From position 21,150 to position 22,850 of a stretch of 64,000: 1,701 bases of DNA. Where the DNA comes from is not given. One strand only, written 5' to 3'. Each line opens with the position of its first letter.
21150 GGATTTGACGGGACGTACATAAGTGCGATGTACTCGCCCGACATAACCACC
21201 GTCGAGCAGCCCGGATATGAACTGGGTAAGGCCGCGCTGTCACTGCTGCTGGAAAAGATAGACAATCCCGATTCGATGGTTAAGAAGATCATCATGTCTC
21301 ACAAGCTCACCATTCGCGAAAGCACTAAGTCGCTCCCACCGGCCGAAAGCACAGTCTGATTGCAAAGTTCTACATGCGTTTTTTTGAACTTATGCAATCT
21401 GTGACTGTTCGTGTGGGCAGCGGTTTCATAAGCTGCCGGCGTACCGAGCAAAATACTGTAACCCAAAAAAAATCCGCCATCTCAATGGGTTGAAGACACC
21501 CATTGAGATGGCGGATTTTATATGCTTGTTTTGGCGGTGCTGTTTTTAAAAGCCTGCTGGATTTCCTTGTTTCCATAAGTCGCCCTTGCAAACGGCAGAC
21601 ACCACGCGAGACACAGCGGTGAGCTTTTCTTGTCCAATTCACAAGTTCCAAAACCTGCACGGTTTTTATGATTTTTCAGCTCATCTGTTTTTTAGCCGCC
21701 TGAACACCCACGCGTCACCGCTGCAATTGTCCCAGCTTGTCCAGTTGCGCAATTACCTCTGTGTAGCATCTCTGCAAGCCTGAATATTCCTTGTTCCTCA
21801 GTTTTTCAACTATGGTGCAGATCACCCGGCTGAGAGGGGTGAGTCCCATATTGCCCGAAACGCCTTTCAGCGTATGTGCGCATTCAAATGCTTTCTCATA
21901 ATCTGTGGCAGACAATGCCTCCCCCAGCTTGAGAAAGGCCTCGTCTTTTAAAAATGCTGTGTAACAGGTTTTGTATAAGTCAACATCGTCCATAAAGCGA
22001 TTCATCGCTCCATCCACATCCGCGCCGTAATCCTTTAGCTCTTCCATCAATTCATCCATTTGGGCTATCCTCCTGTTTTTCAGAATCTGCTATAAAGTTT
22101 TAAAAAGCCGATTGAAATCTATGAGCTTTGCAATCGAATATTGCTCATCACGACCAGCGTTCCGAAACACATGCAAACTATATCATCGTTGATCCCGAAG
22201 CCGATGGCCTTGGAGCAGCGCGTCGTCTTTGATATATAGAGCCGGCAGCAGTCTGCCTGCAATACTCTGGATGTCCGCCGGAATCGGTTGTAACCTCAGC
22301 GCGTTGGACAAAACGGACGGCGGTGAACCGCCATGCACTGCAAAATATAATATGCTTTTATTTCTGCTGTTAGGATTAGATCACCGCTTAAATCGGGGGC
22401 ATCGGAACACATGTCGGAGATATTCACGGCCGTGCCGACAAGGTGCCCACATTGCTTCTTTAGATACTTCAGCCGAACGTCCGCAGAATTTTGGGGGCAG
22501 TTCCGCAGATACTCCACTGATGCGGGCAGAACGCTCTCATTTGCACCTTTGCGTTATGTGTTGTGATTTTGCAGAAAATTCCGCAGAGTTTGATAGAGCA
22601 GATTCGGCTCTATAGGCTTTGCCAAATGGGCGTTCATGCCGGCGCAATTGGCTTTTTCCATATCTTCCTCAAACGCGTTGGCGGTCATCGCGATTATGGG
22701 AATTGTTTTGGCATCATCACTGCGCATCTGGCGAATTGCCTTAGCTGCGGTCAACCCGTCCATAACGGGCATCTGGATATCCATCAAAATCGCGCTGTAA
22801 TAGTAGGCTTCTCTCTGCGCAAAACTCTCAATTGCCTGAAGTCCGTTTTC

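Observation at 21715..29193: Complete His-Asp-His-Asp phosphorelay wired to a bifunctional c-di-GMP enzyme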

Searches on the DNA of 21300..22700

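Call 7: search_rna_families(source=window, start=21300, end=22700, threshold=evalue, max_evalue=1)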
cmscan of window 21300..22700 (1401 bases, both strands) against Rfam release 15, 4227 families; matches with E-value up to 1: 5.
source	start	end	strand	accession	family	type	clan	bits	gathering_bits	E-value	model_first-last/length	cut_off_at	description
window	21467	21521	-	RF03851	mir-1002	Gene; miRNA;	-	33.3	85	0.00079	1-89/89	no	mir-1002 microRNA precursor family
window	21470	21518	-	RF00904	mir-392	Gene; miRNA;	-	30.4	62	0.0016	1-75/75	no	mir-392 microRNA precursor family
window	21469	21519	+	RF04262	MIR1319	Gene; miRNA;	-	23.2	116.6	0.22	35-87/119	no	MIR1319 microRNA precursor family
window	21463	21536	+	RF03601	MIR7993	Gene; miRNA;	-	22.4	100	0.37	1-138/138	no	MIR7993 microRNA precursor family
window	21464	21524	-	RF04106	mir-1303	Gene; miRNA;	-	20.4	107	0.79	11-73/85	no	mir-1303 microRNA precursor family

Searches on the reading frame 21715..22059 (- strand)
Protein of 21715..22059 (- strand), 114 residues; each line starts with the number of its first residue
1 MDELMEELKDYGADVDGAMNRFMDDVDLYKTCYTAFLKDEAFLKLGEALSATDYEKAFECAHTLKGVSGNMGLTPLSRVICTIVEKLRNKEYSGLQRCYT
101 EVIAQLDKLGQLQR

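Call 4: search_protein_families(library=pfam, proteins=[window:21715-22059:-], max_evalue=0.01)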
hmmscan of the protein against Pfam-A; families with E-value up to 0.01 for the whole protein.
window:21715-22059:- (114 aa): 1 family
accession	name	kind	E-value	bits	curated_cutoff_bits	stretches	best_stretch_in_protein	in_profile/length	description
PF01627.28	Hpt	-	3.2e-09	37.3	24.6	1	43-109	15-81/84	Hpt domain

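Call 71: find_homologous_proteins(query=window:21715-22059:-, max_evalue=0.00001)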
Query window:21715-22059:- (114 aa): 78 proteins with E <= 0.00001 among 78 candidates.
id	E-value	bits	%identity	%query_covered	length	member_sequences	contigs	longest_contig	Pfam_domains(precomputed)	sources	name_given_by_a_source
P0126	2.7e-68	245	98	100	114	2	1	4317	PF01627.29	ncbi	ncbi:MAG: Hpt domain-containing protein [Oscillospiraceae bacterium]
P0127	1.9e-42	162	65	99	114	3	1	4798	PF01627.29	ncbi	ncbi:MAG: Hpt domain-containing protein [Angelakisella sp.]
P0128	2.3e-42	161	63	100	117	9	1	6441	PF01627.29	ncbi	ncbi:MAG: Hpt domain-containing protein [Christensenella sp.]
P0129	4.5e-42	160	71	84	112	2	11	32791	PF01627.29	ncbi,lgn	ncbi:MAG: Hpt domain-containing protein [Oscillospiraceae bacterium]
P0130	9.4e-41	156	65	98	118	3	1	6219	PF01627.29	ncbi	ncbi:MAG: Hpt domain-containing protein [Oscillospiraceae bacterium]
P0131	1.1e-40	156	63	98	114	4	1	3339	PF01627.29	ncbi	ncbi:MAG: Hpt domain-containing protein [Oscillospiraceae bacterium]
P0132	1.6e-40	155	66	96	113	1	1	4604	PF01627.29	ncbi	ncbi:MAG: Hpt domain-containing protein [Pseudoflavonifractor sp.]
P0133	4.1e-40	154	64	99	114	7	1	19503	PF01627.29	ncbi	ncbi:MAG: Hpt domain-containing protein [Oscillospiraceae bacterium]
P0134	1.6e-39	152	62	99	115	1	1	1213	PF01627.29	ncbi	ncbi:MAG: Hpt domain-containing protein [Oscillospiraceae bacterium]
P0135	2.3e-39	152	63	99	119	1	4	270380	PF01627.29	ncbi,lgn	ncbi:MAG: Hpt domain-containing protein [Clostridia bacterium]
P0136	1.3e-37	146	61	97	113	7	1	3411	PF01627.29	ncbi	ncbi:MAG: Hpt domain-containing protein [Lachnospiraceae bacterium]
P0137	4.0e-37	145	62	96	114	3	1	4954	PF01627.29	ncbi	ncbi:MAG: Hpt domain-containing protein [Clostridiales bacterium]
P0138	4.0e-37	145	62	99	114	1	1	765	PF01627.29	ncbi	ncbi:MAG: Hpt domain-containing protein [Clostridia bacterium]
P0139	1.7e-36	143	59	99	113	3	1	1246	PF01627.29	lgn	-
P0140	8.4e-36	140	60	98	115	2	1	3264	PF01627.29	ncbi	ncbi:MAG: Hpt domain-containing protein [Anaerovorax sp.]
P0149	2.2e-32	129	57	93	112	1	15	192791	PF01627.29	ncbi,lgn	ncbi:MAG: Hpt domain-containing protein [Erysipelotrichaceae bacterium]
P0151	2.5e-31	126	53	99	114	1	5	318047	PF01627.29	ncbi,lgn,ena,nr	ncbi:MAG: Hpt domain-containing protein [Gordonibacter sp.]|nr:Hpt domain-containing protein [Gordon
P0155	1.5e-27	114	52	92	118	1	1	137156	PF01627.29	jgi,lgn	-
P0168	2.9e-24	103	48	98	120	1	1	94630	PF01627.29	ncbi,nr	ncbi:MAG: Hpt domain-containing protein [Clostridiales bacterium]|nr:Hpt domain-containing protein [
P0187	3.8e-17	80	43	94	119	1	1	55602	PF01627.29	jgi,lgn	jgi:HPt (histidine-containing phosphotransfer) domain-containing protein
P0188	4.4e-17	80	45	92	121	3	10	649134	PF01627.29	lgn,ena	-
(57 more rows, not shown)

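Call 72: find_encoding_contigs(protein=P0151, flank=9000, max_places=1)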
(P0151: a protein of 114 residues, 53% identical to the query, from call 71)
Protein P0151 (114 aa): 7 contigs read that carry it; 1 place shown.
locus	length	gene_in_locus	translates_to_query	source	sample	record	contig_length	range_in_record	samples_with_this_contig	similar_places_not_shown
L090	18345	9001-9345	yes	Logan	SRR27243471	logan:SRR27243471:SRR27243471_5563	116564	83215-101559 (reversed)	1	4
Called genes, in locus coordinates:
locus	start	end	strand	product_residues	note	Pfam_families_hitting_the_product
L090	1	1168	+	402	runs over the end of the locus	PF02771:Acyl-CoA_dh_N, PF02770:Acyl-CoA_dh_M, PF00441:Acyl-CoA_dh_1, PF08028:Acyl-CoA_dh_2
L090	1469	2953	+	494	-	PF00171:Aldedh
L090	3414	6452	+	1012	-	PF00072:Response_reg, PF00990:GGDEF, PF00563:EAL, PF00990:GGDEF, PF13426:PAS_9 (weak)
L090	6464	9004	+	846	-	PF08447:PAS_3, PF00512:HisKA, PF02518:HATPase_c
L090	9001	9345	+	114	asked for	PF01627:Hpt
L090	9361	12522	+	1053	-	PF08448:PAS_4 (faint), PF13426:PAS_9 (faint), PF08447:PAS_3, PF00512:HisKA, PF02518:HATPase_c, PF00072:Response_reg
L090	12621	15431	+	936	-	PF00497:SBP_bac_3, PF00512:HisKA, PF02518:HATPase_c, PF00072:Response_reg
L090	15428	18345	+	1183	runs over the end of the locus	PF00989:PAS (faint), PF13188:PAS_8 (faint), PF08447:PAS_3, PF13426:PAS_9 (weak), PF08447:PAS_3, PF00512:HisKA, PF02518:HATPase_c, PF00072:Response_reg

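Call 73: find_encoding_contigs(protein=P0188, flank=9000, max_places=1)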
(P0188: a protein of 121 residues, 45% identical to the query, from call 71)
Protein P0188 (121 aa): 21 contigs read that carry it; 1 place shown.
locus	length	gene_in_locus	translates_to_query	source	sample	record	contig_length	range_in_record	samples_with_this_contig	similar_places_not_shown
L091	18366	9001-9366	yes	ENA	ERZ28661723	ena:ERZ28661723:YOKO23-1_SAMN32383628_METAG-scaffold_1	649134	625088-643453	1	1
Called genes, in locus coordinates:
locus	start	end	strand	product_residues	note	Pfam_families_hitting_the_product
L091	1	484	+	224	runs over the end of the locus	PF02463:SMC_N (faint), PF00005:ABC_tran, PF13304:AAA_21 (faint)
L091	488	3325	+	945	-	PF02687:FtsX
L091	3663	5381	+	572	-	PF00072:Response_reg, PF00990:GGDEF, PF00563:EAL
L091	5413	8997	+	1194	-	PF13474:SnoaL_3 (faint), PF00989:PAS (faint), PF08447:PAS_3, PF13426:PAS_9, PF00512:HisKA, PF02518:HATPase_c, PF00072:Response_reg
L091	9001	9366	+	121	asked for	PF01627:Hpt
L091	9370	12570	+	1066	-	PF13426:PAS_9 (faint), PF08447:PAS_3, PF00512:HisKA, PF02518:HATPase_c, PF00072:Response_reg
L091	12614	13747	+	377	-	PF01476:LysM, PF00704:Glyco_hydro_18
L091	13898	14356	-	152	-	PF02502:LacAB_rpiB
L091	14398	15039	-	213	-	PF02734:Dak2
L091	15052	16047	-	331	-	PF02733:Dak1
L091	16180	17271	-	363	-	PF08240:ADH_N, PF16912:Glu_dehyd_C (faint), PF00107:ADH_zinc_N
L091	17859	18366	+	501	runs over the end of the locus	PF02463:SMC_N (faint), PF00005:ABC_tran, PF09818:ABC_ATPase (faint), PF13604:AAA_30 (faint), PF13304:AAA_21 (faint), PF00005:ABC_tran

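Call 74: find_encoding_contigs(protein=P0168, flank=9000, max_places=1)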
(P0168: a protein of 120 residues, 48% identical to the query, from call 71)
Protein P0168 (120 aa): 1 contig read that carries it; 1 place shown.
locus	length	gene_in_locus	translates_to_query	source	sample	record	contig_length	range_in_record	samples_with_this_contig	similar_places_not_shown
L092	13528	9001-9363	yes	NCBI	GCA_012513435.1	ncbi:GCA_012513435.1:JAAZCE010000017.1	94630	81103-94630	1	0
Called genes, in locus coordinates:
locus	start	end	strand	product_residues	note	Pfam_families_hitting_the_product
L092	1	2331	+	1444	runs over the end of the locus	PF00072:Response_reg, PF00989:PAS (faint), PF08447:PAS_3, PF13426:PAS_9 (weak), PF08447:PAS_3, PF00512:HisKA, PF02518:HATPase_c, PF00072:Response_reg, +2 more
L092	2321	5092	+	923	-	PF00497:SBP_bac_3, PF12974:Phosphonate-bd (faint), PF00497:SBP_bac_3, PF00512:HisKA, PF02518:HATPase_c, PF00072:Response_reg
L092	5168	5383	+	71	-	-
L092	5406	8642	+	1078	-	PF00497:SBP_bac_3, PF00512:HisKA, PF02518:HATPase_c, PF24896:Receiver_CRE1 (faint), PF00072:Response_reg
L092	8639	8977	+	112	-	-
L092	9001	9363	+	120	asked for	PF01627:Hpt (weak)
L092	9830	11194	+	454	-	PF00890:FAD_binding_2 (faint), PF01266:DAO (faint), PF02254:TrkA_N (faint), PF03721:UDPG_MGDP_dh_N (faint), PF07992:Pyr_redox_2, PF13738:Pyr_redox_3, PF00070:Pyr_redox, PF02852:Pyr_redox_dim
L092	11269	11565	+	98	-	PF01985:CRS1_YhbY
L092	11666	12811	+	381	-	PF07690:MFS_1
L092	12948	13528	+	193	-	PF01336:tRNA_anti-codon, PF00152:tRNA-synt_2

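Call 75: find_encoding_contigs(protein=P0149, flank=9000, max_places=1)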
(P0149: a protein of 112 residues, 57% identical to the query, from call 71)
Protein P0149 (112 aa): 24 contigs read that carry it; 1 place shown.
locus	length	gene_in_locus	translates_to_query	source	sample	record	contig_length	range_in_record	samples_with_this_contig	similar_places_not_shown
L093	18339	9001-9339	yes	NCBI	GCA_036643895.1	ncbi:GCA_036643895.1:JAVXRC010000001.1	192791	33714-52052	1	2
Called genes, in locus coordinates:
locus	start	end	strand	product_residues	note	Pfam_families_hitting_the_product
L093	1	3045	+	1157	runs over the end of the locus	PF00072:Response_reg, PF00990:GGDEF, PF13426:PAS_9 (faint), PF00563:EAL, PF13188:PAS_8 (faint), PF00072:Response_reg, PF00990:GGDEF, PF24898:GGDEF_GdpP (weak)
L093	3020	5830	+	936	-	PF08447:PAS_3 (faint), PF00512:HisKA, PF02518:HATPase_c, PF00072:Response_reg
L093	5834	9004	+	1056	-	PF00989:PAS (faint), PF08447:PAS_3, PF13426:PAS_9 (faint), PF08447:PAS_3, PF00512:HisKA, PF02518:HATPase_c, PF00072:Response_reg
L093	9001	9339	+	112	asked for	PF01627:Hpt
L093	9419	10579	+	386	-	PF02683:DsbD_TM, PF13386:DsbD_2, PF13728:TraF (faint), PF08534:Redoxin, PF00085:Thioredoxin (weak), PF00578:AhpC-TSA, PF13098:Thioredoxin_2, PF13905:Thioredoxin_8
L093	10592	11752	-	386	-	PF00465:Fe-ADH, PF13685:Fe-ADH_2, PF25137:ADH_Fe_C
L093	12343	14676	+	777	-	PF08332:CaMKII_AD (faint), PF08447:PAS_3, PF13426:PAS_9, PF00990:GGDEF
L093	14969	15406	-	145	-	PF01638:HxlR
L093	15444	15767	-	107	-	PF00085:Thioredoxin, PF00578:AhpC-TSA (weak), PF13098:Thioredoxin_2 (weak), PF13905:Thioredoxin_8 (faint)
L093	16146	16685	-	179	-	PF08002:DUF1697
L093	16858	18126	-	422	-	PF01042:Ribonuc_L-PSP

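Call 76: find_encoding_contigs(protein=P0155, flank=9000, max_places=1)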
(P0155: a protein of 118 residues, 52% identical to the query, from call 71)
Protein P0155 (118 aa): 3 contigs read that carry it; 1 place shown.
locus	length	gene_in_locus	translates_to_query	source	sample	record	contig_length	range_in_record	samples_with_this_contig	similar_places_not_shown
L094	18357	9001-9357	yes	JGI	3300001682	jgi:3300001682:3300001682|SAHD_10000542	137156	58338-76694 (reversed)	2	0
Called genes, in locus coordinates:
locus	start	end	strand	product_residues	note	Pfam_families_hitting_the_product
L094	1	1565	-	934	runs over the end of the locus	PF03717:PBP_dimer, PF00905:Transpeptidase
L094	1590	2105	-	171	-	PF04093:MreD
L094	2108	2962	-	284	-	PF04085:MreC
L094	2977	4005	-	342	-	PF00022:Actin (weak), PF06723:MreB_Mbl, PF00012:HSP70, PF11104:PilM_2 (faint), PF14450:FtsA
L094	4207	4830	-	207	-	PF02545:Maf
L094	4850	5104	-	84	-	PF14209:DUF4321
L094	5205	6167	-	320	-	PF04055:Radical_SAM, PF13353:Fer4_12 (weak), PF06463:Mob_synth_C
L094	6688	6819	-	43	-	-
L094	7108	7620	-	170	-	PF14567:SUKH_5, PF09346:SMI1_KNR4 (weak), PF14568:SUKH_6 (weak)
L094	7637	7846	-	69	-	PF00990:GGDEF (weak)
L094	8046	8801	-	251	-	-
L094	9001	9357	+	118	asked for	PF01627:Hpt (weak)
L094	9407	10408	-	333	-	PF02625:XdhC_CoxI, PF13478:XdhC_C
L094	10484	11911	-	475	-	PF00224:PK, PF03328:HpcH_HpaI (weak), PF02887:PK_C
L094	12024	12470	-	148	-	-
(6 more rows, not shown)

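Call 77: find_encoding_contigs(protein=P0187, flank=9000, max_places=1)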
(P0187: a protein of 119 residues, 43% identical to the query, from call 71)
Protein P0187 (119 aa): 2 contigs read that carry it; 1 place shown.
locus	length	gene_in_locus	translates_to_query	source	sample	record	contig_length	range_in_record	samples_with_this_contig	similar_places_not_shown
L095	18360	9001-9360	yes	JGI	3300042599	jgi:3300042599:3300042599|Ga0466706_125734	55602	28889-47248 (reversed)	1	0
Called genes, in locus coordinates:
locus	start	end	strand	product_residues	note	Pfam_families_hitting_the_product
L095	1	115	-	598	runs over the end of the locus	-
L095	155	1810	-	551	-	PF02878:PGM_PMM_I, PF02879:PGM_PMM_II, PF02880:PGM_PMM_III, PF00408:PGM_PMM_IV (weak)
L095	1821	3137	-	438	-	PF00483:NTP_transferase, PF01050:MannoseP_isomer, PF07883:Cupin_2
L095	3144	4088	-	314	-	PF01370:Epimerase, PF04321:RmlD_sub_bind (weak), PF16363:GDP_Man_Dehyd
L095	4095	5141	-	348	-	PF01370:Epimerase, PF04321:RmlD_sub_bind, PF16363:GDP_Man_Dehyd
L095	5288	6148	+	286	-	PF02311:AraC_binding (weak), PF07883:Cupin_2 (weak), PF00165:HTH_AraC (weak), PF12833:HTH_18, PF00165:HTH_AraC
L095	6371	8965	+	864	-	PF00072:Response_reg, PF00990:GGDEF, PF00563:EAL, PF00072:Response_reg (weak), PF00990:GGDEF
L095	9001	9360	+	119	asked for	PF01627:Hpt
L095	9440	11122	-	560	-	PF00512:HisKA, PF02518:HATPase_c, PF00072:Response_reg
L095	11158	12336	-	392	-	PF08495:FIST, PF10442:FIST_C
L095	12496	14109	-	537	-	PF02927:CelD_N, PF00759:Glyco_hydro_9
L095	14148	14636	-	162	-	PF01610:DDE_Tnp_ISL3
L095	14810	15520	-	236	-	-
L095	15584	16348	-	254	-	-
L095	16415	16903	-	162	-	-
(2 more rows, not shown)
